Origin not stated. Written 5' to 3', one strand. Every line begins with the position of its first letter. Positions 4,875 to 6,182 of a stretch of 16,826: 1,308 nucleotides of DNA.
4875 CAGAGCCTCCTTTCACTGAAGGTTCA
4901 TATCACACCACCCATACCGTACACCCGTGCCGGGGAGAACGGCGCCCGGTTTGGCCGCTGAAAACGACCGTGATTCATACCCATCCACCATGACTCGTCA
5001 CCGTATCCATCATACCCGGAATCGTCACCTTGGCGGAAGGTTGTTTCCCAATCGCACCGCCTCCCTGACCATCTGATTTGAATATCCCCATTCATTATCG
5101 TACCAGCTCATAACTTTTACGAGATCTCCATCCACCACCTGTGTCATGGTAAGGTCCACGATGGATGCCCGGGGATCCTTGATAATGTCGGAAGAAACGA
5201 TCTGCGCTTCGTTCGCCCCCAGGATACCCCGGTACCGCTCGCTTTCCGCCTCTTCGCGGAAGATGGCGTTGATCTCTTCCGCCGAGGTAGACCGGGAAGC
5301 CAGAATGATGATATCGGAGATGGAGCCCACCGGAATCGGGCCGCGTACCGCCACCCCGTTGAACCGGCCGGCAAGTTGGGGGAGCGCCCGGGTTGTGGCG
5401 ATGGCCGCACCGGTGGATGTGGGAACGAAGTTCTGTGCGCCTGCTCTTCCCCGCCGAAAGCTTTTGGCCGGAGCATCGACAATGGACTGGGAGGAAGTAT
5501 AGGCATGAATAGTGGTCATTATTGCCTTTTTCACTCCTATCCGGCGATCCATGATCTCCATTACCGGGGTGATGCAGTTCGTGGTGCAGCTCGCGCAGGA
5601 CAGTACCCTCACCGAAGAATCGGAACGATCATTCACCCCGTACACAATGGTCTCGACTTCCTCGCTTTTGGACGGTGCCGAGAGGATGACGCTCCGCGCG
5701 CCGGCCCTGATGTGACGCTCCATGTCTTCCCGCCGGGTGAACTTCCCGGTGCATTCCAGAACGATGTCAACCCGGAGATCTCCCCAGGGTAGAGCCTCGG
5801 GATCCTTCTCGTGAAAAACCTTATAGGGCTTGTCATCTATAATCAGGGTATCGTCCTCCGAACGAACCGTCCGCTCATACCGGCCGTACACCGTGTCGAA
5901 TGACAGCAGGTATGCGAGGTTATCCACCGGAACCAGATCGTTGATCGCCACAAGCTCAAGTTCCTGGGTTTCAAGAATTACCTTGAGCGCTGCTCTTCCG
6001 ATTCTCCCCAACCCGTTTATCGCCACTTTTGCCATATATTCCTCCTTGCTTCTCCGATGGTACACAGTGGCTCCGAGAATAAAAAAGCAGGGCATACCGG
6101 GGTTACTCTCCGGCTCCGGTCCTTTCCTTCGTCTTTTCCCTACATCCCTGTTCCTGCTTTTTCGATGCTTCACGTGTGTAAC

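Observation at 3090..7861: Co-directional stress-like cluster: MarR, tandem PRC-barrel protein, GAPDH, small ORF, EncFtn, encapsulin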

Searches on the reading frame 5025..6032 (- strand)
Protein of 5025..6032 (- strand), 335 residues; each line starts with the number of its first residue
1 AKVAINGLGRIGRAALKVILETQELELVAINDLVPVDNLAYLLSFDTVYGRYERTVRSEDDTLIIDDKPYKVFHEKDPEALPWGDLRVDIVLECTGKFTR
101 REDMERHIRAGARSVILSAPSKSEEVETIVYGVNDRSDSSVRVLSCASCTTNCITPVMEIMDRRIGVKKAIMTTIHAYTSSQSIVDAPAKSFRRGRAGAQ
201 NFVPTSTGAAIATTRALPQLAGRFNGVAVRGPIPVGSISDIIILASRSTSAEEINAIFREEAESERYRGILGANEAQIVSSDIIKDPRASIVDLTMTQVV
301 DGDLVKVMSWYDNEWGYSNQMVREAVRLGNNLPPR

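Call 4: search_protein_families(library=pfam, proteins=[window:5025-6032:-], max_evalue=0.01)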
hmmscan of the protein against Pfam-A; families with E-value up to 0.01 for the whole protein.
window:5025-6032:- (335 aa): 3 families
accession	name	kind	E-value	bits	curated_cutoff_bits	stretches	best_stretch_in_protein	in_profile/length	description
PF02800.25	Gp_dh_C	-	4.8e-49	166.4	24.4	1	154-311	1-158/158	Glyceraldehyde 3-phosphate dehydrogenase, C-terminal domain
PF00044.30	Gp_dh_N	-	1.9e-35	121.6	31.7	1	2-100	2-100/101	Glyceraldehyde 3-phosphate dehydrogenase, NAD binding domain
PF03447.22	NAD_binding_3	-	0.0084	17.3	24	0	7-119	1-90/116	Homoserine dehydrogenase, NAD binding domain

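Call 10: find_encoding_contigs(protein=window:5025-6032:-, flank=10000, max_places=10)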
Protein window:5025-6032:- (335 aa): no gene with exactly this product is on record in the collection.

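Call 11: find_homologous_proteins(query=window:5025-6032:-, max_evalue=1e-20)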
Query window:5025-6032:- (335 aa): 8000 proteins with E <= 1e-20 among 8000 candidates; the best 120 are listed.
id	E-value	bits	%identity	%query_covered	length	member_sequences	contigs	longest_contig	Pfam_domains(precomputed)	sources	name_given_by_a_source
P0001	2.0e-215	732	100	100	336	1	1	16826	PF02800.26,PF00044.31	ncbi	-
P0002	2.0e-183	627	82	99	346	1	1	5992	PF02800.26,PF00044.31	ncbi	ncbi:MAG: type I glyceraldehyde-3-phosphate dehydrogenase [Candidatus Latescibacterota bacterium]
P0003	1.1e-181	621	82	99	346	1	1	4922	PF02800.26,PF00044.31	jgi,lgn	jgi:glyceraldehyde 3-phosphate dehydrogenase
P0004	3.2e-181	619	81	100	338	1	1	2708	PF02800.26,PF00044.31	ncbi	-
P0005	4.4e-164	563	75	98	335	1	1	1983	PF02800.26,PF00044.31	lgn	-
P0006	5.7e-163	559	73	99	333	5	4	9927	PF02800.26,PF00044.31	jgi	jgi:glyceraldehyde 3-phosphate dehydrogenase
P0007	6.7e-163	559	74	99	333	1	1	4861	PF02800.26,PF00044.31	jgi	jgi:glyceraldehyde 3-phosphate dehydrogenase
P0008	1.6e-162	558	74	98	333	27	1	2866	PF02800.26,PF00044.31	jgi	jgi:glyceraldehyde 3-phosphate dehydrogenase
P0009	1.7e-161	555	75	98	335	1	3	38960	PF02800.26,PF00044.31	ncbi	-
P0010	1.4e-160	552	75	98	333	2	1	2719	PF02800.26,PF00044.31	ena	-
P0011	2.9e-160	551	72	99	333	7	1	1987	PF02800.26,PF00044.31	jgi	jgi:glyceraldehyde 3-phosphate dehydrogenase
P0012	5.0e-160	550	73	98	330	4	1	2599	PF02800.26,PF00044.31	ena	-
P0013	1.2e-159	549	74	98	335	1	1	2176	PF02800.26,PF00044.31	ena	-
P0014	1.4e-159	548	74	98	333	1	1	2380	PF02800.26,PF00044.31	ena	-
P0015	1.8e-159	548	72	98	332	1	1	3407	PF02800.26,PF00044.31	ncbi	ncbi:MAG: type I glyceraldehyde-3-phosphate dehydrogenase [Candidatus Neomarinimicrobiota bacterium]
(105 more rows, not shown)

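Call 12: find_encoding_contigs(protein=P0002, flank=10000, max_places=4)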
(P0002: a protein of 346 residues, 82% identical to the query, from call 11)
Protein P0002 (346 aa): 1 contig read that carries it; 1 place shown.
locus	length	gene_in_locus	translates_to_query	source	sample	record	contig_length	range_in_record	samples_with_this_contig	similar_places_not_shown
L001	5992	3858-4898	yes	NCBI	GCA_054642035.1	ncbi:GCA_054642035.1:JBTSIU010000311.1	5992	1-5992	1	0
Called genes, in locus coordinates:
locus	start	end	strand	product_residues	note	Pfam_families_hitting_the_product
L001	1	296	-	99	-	?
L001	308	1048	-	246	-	-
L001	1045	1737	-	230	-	PF00005:ABC_tran, PF13304:AAA_21 (faint)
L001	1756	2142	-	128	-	PF00392:GntR, PF02082:Rrf2 (weak)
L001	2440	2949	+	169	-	PF01047:MarR, PF12802:MarR_2 (weak)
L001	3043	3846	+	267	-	PF05239:PRC (weak)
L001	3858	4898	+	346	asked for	PF00044:Gp_dh_N, PF02800:Gp_dh_C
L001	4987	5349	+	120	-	PF02915:Rubrerythrin (weak)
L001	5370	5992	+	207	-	PF04454:Linocin_M18, PF09950:Major_capside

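Call 13: find_encoding_contigs(protein=P0009, flank=10000, max_places=4)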
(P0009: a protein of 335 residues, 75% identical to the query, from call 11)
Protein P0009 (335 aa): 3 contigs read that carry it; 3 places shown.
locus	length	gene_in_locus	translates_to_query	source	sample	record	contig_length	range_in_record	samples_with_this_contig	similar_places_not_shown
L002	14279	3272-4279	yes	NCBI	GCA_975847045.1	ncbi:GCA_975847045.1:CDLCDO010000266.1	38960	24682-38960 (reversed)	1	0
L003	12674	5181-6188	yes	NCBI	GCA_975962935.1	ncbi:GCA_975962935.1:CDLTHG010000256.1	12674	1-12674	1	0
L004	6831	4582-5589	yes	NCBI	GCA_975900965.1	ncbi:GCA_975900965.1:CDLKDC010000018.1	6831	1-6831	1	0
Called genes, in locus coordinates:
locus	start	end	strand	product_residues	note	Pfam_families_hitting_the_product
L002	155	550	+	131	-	PF01880:Desulfoferrodox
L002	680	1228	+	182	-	PF02915:Rubrerythrin, PF21349:RUBY_RBDX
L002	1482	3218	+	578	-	PF01558:POR, PF01855:POR_N, PF17147:PFOR_II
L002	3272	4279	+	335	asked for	PF00044:Gp_dh_N, PF02800:Gp_dh_C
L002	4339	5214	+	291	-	PF02775:TPP_enzyme_C, PF12367:PFO_beta_C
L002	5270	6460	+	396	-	PF00753:Lactamase_B, PF19583:ODP, PF00258:Flavodoxin_1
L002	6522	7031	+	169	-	PF01965:DJ-1_PfpI, PF17124:ThiJ_like (faint)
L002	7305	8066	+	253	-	PF13489:Methyltransf_23 (weak), PF13649:Methyltransf_25, PF13847:Methyltransf_31, PF08241:Methyltransf_11, PF08242:Methyltransf_12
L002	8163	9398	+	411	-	PF04282:DUF438, PF08448:PAS_4 (faint), PF13426:PAS_9 (faint), PF01814:Hemerythrin, PF13596:PAS_10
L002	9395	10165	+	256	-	PF02593:DUF166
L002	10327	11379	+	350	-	PF01208:URO-D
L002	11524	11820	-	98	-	PF01883:FeS_assembly_P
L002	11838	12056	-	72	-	PF18297:NFACT-R_2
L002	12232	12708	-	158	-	PF02082:Rrf2, PF03444:WHD_HrcA (weak)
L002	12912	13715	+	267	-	PF00462:Glutaredoxin (weak), PF05768:Glrx-like, PF09858:DUF2085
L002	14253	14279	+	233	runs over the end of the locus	PF24481:CT398_CC, PF02591:Zn_ribbon_9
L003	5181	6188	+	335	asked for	PF00044:Gp_dh_N, PF02800:Gp_dh_C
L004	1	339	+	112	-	?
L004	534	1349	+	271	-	PF02219:MTHFR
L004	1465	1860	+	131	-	PF01880:Desulfoferrodox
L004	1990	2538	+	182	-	PF02915:Rubrerythrin, PF21349:RUBY_RBDX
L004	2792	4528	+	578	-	PF01558:POR, PF01855:POR_N, PF17147:PFOR_II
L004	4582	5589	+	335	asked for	PF00044:Gp_dh_N, PF02800:Gp_dh_C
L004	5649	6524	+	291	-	PF02775:TPP_enzyme_C, PF12367:PFO_beta_C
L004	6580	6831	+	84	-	?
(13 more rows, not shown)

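Call 14: find_encoding_contigs(protein=P0003, flank=10000, max_places=4)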
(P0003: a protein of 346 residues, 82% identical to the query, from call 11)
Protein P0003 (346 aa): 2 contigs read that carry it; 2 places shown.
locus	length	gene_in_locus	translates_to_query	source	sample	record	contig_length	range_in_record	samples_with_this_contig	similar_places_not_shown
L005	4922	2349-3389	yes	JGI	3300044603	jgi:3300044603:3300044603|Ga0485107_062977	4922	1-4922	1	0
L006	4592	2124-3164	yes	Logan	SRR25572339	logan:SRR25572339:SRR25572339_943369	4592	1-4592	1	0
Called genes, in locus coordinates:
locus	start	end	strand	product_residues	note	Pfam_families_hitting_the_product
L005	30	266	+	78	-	-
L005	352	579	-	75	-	-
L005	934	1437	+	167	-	PF12802:MarR_2 (faint), PF01047:MarR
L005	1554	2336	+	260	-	PF05239:PRC (weak)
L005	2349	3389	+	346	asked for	PF00044:Gp_dh_N, PF02800:Gp_dh_C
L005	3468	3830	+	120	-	PF02915:Rubrerythrin (weak)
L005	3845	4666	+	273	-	PF04454:Linocin_M18, PF09950:Major_capside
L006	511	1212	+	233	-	PF01047:MarR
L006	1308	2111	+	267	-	PF05239:PRC (weak)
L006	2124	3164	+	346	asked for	PF00044:Gp_dh_N, PF02800:Gp_dh_C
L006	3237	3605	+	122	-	PF02915:Rubrerythrin (weak)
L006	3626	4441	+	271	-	PF04454:Linocin_M18, PF09950:Major_capside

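Call 25: find_related_loci(query=window:5025-6032:-, collection=metagenome_contigs, flank=10000)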
Query window:5025-6032:- (335 aa) in metagenome_contigs; peptide patterns used: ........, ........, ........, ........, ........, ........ (x = any residue, [..] = any of these).
600 stretches matched a pattern (row limit reached: there are more); 581 encode a relative of the query (tblastn E <= 1e-3); the best 80 are kept; 80 distinct loci.
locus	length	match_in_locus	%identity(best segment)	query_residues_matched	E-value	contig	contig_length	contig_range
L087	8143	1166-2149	71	1-328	1e-163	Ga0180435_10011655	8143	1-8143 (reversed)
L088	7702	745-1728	70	1-328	7e-163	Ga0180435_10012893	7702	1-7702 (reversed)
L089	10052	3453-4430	71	1-326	5e-161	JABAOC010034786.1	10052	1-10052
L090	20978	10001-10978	69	1-327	2e-157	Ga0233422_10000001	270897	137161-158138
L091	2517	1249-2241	67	1-332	1e-167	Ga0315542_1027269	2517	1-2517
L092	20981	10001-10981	70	1-328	1e-156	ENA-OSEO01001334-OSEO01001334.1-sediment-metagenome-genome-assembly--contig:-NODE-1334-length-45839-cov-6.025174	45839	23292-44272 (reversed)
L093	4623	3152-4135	67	1-328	3e-159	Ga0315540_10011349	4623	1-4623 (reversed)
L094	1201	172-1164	67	1-331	2e-171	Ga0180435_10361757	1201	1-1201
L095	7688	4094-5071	69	1-327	8e-156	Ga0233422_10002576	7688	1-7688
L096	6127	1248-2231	67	1-328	4e-156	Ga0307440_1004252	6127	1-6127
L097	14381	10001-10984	67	1-328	2e-154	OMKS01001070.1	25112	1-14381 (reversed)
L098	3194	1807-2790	69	1-328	1e-160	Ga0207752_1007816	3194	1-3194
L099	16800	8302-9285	67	1-328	4e-152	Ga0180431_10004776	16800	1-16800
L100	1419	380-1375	67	2-333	6e-165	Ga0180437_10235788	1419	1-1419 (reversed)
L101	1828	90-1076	67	2-330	5e-163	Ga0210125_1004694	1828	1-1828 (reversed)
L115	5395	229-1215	64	2-331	1e-144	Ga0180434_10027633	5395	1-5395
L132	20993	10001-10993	61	3-333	2e-138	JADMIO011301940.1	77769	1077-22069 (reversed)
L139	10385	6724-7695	64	2-326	8e-136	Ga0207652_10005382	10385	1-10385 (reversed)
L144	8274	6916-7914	63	2-335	6e-133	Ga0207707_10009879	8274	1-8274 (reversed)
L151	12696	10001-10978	61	2-328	4e-131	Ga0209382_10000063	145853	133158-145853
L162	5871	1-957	61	16-335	1e-124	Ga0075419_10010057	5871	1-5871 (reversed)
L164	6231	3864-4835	61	2-326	5e-123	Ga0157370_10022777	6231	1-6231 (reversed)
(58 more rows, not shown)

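Call 30: search_protein_families(library=pfam, proteins=[L144:2755-4134:+, L164:2599-3825:+, L096:5375-6052:-, L162:1798-2214:+, L151:8826-9995:+, L132:7667-8683:+, L139:1231-3897:+, L115:1267-2436:+, L088:178-618:+, L087:2422-3909:+], max_evalue=0.001)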
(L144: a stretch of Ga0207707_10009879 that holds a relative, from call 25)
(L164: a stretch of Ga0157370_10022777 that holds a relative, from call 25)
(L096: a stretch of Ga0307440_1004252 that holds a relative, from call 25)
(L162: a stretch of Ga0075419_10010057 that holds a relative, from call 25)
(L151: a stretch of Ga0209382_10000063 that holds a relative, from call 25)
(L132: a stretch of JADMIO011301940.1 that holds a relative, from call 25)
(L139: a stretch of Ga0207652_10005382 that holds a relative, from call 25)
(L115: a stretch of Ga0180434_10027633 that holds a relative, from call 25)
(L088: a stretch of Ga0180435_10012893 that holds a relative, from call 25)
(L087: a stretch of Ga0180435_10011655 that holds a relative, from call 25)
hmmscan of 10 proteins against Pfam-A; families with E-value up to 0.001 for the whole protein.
L144:2755-4134:+ (459 aa): 2 families
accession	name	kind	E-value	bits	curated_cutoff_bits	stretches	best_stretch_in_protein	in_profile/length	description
PF02518.31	HATPase_c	-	8.1e-34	116.8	26.4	1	338-447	2-110/111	Histidine kinase-, DNA gyrase B-, and HSP90-like ATPase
PF00512.31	HisKA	-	2.1e-14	53.7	26.9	1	225-290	2-66/66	His Kinase A (phospho-acceptor) domain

L164:2599-3825:+ (408 aa): 5 families
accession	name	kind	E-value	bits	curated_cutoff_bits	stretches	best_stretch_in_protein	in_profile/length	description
PF07992.20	Pyr_redox_2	-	3.9e-60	204.2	26.1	1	14-311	1-291/291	Pyridine nucleotide-disulphide oxidoreductase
PF00070.33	Pyr_redox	-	1.5e-13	51.4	22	1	158-235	2-78/82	Pyridine nucleotide-disulphide oxidoreductase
PF14721.12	AIF_C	-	3e-12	47.6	25.9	1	314-359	1-47/130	Apoptosis-inducing factor, mitochondrion-associated, C-term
PF13738.12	Pyr_redox_3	-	2.5e-08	34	30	1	77-286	89-305/305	Pyridine nucleotide-disulphide oxidoreductase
PF13454.12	NAD_binding_9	-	0.00027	21.4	21.8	0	199-250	103-153/155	FAD-NAD(P)-binding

L096:5375-6052:- (225 aa): 2 families
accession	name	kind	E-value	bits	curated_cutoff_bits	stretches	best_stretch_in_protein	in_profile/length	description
PF00072.30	Response_reg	-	3.3e-31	108.2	30.2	1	5-114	1-111/111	Response regulator receiver domain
PF00486.34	Trans_reg_C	-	1.9e-29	102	26.2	1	147-221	2-77/77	Transcriptional regulatory protein, C terminal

L162:1798-2214:+ (138 aa): 3 families
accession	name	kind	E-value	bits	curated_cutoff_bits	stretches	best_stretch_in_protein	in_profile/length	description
PF22752.1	DUF488-N3i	-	1.6e-42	145.5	27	1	7-125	1-119/131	Inactive DUF488-N3 subclade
PF04343.18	DUF488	-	1.4e-30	106.8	22.2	1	9-117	1-121/121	Domain of unknown function DUF488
PF22751.1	DUF488-N3a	-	1.1e-24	87.4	27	1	8-120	1-117/118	Active DUF488-N3 subclade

L151:8826-9995:+ (389 aa): 1 family
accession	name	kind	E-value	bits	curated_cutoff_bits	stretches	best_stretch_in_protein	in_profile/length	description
PF00923.25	TAL_FSA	-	8.7e-78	262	27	1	14-359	1-285/285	Transaldolase/Fructose-6-phosphate aldolase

L132:7667-8683:+ (338 aa): 1 family
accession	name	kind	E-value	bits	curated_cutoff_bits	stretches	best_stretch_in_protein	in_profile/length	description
PF00730.31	HhH-GPD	-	3.8e-15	56.6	26.2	1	163-310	4-107/108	HhH-GPD superfamily base excision DNA repair protein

L139:1231-3897:+ (888 aa): 7 families
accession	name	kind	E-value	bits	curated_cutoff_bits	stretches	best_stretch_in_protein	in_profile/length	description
PF00689.26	Cation_ATPase_C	-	2.4e-54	184.2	27.3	1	713-883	1-175/175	Cation transporting ATPase, C-terminus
PF00122.25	E1-E2_ATPase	-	3.4e-50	170.5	28.1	1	138-331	2-181/181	E1-E2 ATPase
PF00702.32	Hydrolase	-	2.2e-19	71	26.4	1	350-643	4-191/191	haloacid dehalogenase-like hydrolase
PF13246.12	Cation_ATPase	-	8.7e-19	67.8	21.7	1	402-474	14-88/91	Cation transport ATPase (P-type)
PF00690.31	Cation_ATPase_N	-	2.8e-18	65.8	20.4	1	30-98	1-69/69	Cation transporter/ATPase, N-terminus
PF08282.18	Hydrolase_3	-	7.8e-06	26.2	20.9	1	617-672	197-251/255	haloacid dehalogenase-like hydrolase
PF12710.13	HAD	-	3.5e-05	24.8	27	1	531-640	85-189/189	haloacid dehalogenase-like hydrolase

L115:1267-2436:+ (389 aa): 1 family
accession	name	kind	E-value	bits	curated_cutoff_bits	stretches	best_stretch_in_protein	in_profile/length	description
PF00162.24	PGK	-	1.6e-152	508.3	27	1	5-378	1-379/379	Phosphoglycerate kinase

L088:178-618:+ (146 aa): 1 family
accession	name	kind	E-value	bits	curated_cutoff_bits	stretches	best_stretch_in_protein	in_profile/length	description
PF02566.24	OsmC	-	2.4e-19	70.1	27.5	1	45-142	4-100/100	OsmC-like protein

L087:2422-3909:+ (495 aa): 2 families
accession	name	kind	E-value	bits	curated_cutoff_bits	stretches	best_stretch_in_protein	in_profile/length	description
PF02781.21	G6PD_C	-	1.3e-112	376.1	27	1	201-485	1-296/296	Glucose-6-phosphate dehydrogenase, C-terminal domain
PF00479.28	G6PD_N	-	4.3e-63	213.7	22.1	1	16-199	1-183/183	Glucose-6-phosphate dehydrogenase, NAD binding domain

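Call 34: search_solved_structures(query=window:5025-6032:-, max_evalue=1e-60)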
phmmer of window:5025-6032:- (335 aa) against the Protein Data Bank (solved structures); distinct sequences matched with E-value up to 1e-60: 139 (the best 60 are shown).
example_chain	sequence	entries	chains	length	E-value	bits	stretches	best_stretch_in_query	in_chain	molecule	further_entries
1hdg_O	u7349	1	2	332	2.5e-96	325.7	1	1-323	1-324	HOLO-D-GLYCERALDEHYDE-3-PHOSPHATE DEHYDROGENASE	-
8br4_A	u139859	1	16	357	3.5e-92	312.1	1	2-332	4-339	Glyceraldehyde-3-phosphate dehydrogenase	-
2ep7_A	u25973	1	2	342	5.6e-92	311.4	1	2-321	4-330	Glyceraldehyde-3-phosphate dehydrogenase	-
1vc2_A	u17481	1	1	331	1.8e-91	309.8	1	2-322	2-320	Glyceraldehyde 3-Phosphate Dehydrogenase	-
1gd1_O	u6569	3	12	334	2.3e-90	306.1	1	2-326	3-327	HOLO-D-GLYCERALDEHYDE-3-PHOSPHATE DEHYDROGENASE | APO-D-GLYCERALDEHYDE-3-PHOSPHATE DEHYDROGENASE | Glyceraldehyde-3-phosphate dehydrogenase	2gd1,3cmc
3doc_A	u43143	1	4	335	3.5e-90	305.5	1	2-330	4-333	glyceraldehyde 3-phosphate dehydrogenase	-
1cer_O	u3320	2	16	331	1.6e-89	303.3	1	2-322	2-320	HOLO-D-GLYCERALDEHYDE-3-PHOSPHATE DEHYDROGENASE | Glyceraldehyde-3-phosphate dehydrogenase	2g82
5vmt_A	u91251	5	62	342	3.7e-89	302.1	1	2-324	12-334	Glyceraldehyde-3-phosphate dehydrogenase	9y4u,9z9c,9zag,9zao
1npt_O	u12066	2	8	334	4.5e-89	301.9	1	2-326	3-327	Glyceraldehyde 3-phosphate dehydrogenase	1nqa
1dbv_O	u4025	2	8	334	6.1e-89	301.5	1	2-326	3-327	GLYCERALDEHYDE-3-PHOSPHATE DEHYDROGENASE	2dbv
1nq5_O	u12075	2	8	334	6.3e-89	301.4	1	2-326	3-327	Glyceraldehyde 3-phosphate dehydrogenase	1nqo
3dbv_O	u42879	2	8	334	1.2e-88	300.5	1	2-326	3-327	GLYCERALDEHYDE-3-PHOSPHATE DEHYDROGENASE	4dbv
3hja_A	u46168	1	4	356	2.4e-87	296.2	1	2-327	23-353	Glyceraldehyde-3-phosphate dehydrogenase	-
3l0d_A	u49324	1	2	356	9.3e-87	294.3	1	2-328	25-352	Glyceraldehyde 3-phosphate dehydrogenase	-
8wwz_A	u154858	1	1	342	1.1e-86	294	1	2-322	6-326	Glyceraldehyde-3-phosphate dehydrogenase 2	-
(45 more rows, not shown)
